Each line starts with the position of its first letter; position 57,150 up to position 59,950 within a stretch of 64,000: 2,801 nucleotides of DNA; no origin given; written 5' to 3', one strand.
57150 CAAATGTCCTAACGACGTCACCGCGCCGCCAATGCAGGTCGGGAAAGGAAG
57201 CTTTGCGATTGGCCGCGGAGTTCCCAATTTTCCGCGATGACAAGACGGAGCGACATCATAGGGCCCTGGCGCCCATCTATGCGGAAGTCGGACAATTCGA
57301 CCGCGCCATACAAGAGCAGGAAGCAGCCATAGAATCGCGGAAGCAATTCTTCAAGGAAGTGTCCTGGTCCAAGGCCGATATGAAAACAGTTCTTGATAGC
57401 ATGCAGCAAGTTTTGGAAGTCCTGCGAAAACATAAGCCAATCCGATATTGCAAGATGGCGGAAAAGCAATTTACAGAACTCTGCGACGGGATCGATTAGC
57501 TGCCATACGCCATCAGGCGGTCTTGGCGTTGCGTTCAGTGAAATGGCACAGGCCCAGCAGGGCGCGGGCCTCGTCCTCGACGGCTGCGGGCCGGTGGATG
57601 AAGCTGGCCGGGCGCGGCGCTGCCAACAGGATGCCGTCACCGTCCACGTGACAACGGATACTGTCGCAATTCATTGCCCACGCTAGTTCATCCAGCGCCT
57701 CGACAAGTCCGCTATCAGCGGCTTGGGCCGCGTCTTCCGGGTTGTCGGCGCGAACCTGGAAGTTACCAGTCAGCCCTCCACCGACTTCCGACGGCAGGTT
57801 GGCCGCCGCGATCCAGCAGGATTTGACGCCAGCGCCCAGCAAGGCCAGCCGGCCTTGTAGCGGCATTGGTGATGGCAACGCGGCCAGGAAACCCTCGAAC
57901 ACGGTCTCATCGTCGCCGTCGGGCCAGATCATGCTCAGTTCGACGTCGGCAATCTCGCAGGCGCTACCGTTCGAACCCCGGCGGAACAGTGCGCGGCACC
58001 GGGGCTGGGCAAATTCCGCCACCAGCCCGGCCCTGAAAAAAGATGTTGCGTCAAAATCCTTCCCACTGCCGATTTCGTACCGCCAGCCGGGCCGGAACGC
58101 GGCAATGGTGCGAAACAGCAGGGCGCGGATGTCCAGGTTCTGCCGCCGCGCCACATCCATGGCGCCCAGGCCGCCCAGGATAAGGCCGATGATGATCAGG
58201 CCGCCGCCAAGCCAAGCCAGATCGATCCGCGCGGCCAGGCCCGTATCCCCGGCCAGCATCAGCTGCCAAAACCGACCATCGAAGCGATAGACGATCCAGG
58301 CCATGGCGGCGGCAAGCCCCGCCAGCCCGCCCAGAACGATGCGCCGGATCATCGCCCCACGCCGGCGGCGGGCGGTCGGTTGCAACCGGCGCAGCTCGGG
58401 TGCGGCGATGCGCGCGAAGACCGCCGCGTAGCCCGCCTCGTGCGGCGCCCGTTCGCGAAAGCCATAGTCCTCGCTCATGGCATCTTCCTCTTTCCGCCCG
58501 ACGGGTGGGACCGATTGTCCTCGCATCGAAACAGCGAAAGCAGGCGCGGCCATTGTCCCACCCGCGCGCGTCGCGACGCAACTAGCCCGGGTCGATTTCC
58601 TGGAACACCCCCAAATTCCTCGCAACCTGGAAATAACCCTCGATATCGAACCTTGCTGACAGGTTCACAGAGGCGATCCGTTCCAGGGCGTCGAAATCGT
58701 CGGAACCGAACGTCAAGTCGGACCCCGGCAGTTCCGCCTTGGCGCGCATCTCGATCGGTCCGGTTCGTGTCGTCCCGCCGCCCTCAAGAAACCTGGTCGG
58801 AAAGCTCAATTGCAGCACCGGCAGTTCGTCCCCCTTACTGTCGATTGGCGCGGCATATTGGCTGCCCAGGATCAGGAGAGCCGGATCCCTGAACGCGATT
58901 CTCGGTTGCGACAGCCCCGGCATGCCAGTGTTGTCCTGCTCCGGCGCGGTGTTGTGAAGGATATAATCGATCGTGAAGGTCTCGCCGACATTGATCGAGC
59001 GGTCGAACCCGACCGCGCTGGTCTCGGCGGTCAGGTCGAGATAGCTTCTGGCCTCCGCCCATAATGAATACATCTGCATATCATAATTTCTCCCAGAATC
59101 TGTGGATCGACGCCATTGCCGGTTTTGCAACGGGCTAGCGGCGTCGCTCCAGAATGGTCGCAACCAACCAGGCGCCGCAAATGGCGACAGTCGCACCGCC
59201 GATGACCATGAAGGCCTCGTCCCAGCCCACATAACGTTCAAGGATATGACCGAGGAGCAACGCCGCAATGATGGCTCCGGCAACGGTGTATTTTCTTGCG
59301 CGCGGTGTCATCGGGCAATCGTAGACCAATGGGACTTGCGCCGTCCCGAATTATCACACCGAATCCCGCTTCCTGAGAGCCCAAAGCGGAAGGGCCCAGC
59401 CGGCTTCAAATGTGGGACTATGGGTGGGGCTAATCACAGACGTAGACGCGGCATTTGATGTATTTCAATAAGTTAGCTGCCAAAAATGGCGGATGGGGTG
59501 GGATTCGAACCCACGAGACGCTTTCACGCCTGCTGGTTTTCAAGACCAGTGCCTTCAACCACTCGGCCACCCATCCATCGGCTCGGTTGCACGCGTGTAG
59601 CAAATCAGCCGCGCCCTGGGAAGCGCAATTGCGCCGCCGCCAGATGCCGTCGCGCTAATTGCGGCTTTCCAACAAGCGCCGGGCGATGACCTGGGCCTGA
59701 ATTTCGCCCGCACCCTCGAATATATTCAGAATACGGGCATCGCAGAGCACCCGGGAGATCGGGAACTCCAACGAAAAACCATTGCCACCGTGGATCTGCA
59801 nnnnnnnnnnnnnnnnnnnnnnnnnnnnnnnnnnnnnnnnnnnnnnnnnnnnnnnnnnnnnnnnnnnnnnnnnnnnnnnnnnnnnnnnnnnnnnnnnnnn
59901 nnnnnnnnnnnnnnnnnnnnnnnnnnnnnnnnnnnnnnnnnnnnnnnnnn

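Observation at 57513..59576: tRNA-Ser-adjacent two-gene cassette of unknown function (soluble 165-aa protein plus two-TM membrane protein with a 200-aa C-terminal domain)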

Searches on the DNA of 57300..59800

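Call 81: search_rna_families(source=window, start=57300, end=59800, threshold=evalue, max_evalue=1)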
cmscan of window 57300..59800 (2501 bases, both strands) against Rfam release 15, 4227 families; matches with E-value up to 1: 3.
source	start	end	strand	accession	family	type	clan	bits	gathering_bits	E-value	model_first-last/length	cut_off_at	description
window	59490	59576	-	RF00005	tRNA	Gene; tRNA;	CL00001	63.1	29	9.8e-13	1-71/71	no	tRNA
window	59463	59587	-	RF02223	sX4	Gene; sRNA;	-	29.3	70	0.0013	1-167/167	no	Proteobacterial sRNA sX4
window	59490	59541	+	RF04351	Plastid-psbl-rps4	Cis-reg;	-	20.2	68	0.53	1-53/53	no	Plastid-psbl-rps4 3UTR RNA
